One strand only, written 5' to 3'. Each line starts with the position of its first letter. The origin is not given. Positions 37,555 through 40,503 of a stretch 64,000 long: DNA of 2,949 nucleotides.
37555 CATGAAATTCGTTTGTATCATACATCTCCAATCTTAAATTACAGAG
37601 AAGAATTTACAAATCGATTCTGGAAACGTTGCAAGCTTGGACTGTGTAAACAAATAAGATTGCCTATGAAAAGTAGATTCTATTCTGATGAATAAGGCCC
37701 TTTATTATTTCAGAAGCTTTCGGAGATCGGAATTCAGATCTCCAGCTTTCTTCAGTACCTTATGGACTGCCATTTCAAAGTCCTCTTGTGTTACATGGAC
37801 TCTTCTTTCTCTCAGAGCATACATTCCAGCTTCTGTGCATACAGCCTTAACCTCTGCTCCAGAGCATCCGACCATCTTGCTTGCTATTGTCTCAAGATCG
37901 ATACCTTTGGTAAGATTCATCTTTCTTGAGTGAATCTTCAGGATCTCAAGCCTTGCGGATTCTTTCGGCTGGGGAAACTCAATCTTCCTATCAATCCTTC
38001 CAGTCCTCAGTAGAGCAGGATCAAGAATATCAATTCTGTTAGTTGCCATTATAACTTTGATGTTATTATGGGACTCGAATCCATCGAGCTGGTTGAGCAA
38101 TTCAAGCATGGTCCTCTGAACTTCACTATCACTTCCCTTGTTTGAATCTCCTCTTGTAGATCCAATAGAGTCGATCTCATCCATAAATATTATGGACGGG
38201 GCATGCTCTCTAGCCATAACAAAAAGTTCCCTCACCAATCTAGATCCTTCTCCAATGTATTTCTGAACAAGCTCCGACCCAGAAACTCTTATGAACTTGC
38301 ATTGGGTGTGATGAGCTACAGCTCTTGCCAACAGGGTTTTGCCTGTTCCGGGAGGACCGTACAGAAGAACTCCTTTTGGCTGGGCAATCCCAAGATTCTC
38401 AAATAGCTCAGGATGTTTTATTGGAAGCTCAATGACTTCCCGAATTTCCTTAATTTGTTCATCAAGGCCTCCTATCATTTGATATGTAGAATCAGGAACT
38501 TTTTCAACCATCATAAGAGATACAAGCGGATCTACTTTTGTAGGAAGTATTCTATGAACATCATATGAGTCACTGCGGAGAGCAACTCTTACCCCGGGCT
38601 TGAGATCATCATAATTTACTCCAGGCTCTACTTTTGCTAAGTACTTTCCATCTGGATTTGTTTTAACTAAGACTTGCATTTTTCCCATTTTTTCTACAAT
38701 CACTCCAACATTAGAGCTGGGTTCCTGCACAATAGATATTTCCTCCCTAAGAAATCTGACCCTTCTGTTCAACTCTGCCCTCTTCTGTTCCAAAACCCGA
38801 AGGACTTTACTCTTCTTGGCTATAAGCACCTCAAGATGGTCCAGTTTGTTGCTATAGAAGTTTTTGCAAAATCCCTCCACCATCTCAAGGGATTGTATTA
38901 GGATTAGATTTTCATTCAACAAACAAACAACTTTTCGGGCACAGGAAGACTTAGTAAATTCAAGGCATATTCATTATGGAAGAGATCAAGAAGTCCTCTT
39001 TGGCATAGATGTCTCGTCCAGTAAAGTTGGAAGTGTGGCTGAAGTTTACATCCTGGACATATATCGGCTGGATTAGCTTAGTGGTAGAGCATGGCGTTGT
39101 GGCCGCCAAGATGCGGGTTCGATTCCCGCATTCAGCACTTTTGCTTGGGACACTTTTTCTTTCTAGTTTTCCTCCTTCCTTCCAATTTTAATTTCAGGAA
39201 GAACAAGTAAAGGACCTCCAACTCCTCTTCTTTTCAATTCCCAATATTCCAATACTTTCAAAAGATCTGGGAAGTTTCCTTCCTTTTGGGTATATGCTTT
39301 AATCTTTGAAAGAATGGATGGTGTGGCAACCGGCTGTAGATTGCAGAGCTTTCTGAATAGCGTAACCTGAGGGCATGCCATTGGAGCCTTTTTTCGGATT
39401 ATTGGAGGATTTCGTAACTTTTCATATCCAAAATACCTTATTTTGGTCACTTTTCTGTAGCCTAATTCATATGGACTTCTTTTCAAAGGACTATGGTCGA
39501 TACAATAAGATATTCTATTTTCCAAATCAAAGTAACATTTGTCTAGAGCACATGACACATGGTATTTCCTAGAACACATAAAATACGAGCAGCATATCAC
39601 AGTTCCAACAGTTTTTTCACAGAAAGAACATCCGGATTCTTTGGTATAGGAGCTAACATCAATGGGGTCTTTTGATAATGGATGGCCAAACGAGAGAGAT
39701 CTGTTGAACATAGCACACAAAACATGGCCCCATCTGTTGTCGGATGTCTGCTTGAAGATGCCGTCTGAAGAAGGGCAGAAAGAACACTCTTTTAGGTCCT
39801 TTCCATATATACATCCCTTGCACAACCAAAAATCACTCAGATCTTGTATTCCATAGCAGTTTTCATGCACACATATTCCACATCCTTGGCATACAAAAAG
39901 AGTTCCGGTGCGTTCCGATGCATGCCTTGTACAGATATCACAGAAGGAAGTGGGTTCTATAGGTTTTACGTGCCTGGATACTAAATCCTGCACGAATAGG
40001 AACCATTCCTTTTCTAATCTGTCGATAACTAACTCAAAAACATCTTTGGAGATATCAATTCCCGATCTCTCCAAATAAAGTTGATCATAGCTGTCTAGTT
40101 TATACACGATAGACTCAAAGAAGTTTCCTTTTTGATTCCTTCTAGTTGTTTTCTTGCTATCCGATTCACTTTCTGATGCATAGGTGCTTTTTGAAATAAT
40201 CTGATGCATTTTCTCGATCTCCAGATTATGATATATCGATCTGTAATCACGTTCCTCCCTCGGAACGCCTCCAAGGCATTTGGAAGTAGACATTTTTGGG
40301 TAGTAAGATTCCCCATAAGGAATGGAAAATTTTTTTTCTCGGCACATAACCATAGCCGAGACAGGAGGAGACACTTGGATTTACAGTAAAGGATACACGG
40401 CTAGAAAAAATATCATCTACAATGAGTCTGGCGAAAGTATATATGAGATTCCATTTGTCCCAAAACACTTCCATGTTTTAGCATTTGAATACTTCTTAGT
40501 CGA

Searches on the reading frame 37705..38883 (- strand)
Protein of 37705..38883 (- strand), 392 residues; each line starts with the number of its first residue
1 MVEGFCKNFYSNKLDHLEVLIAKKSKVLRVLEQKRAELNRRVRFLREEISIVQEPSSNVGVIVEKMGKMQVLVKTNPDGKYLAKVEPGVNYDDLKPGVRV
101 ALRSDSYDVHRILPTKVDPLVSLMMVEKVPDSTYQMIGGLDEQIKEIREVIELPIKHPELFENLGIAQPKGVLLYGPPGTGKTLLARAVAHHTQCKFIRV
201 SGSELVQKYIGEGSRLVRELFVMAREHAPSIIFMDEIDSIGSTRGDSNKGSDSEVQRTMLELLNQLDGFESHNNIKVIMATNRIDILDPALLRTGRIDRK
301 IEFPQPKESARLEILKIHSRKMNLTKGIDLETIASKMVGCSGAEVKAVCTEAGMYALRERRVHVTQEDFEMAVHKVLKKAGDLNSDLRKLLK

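Call 69: search_protein_families(library=pfam, proteins=[window:37705-38883:-], max_evalue=0.0001)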
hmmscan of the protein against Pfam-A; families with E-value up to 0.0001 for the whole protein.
window:37705-38883:- (392 aa): 10 families
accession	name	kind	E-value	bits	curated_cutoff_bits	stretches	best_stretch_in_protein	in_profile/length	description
PF00004.35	AAA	-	1.4e-46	158.6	21.2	1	172-304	1-130/131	ATPase family associated with various cellular activities (AAA)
PF17862.7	AAA_lid_3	-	2.6e-14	52.9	27.2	1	328-370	2-44/45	AAA+ lid domain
PF16450.11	Prot_ATP_ID_OB_C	-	8.6e-11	42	23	1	59-114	1-56/56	Proteasomal ATPase OB C-terminal domain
PF07728.20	AAA_5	-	8.4e-07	29.5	22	1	171-243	1-81/139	AAA domain (dynein-related subfamily)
PF07724.20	AAA_2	-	1.4e-06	28.9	27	1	172-265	6-101/166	AAA domain (Cdc48 subfamily)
PF13191.12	AAA_16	-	2.9e-06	28.3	32.6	1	160-192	15-47/167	AAA ATPase domain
PF23902.1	AAA_lid_PRS2_C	-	5.6e-06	26.9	34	1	310-378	3-72/73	PRS2 AAA+ lid C-terminal domain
PF20720.3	nSTAND3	-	8.4e-06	26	27.2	1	170-318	18-152/155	Novel STAND NTPase 3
PF13401.12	AAA_22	-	1.1e-05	26.2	27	0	172-279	8-120/130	AAA domain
PF05496.18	RuvB_N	-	6.5e-05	23.2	27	0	171-239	35-95/159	Holliday junction DNA helicase RuvB P-loop domain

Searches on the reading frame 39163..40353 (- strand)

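Call 69: search_protein_families(library=pfam, proteins=[window:39163-40353:-], max_evalue=0.0001)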
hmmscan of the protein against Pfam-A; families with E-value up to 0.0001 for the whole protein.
window:39163-40353:- (396 aa): 3 families
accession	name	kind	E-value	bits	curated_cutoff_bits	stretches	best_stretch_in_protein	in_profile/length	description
PF13832.12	zf-HC5HC2H_2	-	4.3e-24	85.2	27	1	189-287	2-109/109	PHD-zinc-finger like domain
PF13831.12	PHD_2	-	1.3e-10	41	28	1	150-182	2-36/36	PHD-finger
PF13771.12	zf-HC5HC2H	-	9.1e-06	26.2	29.1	1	210-287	1-90/91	PHD-like zinc-binding domain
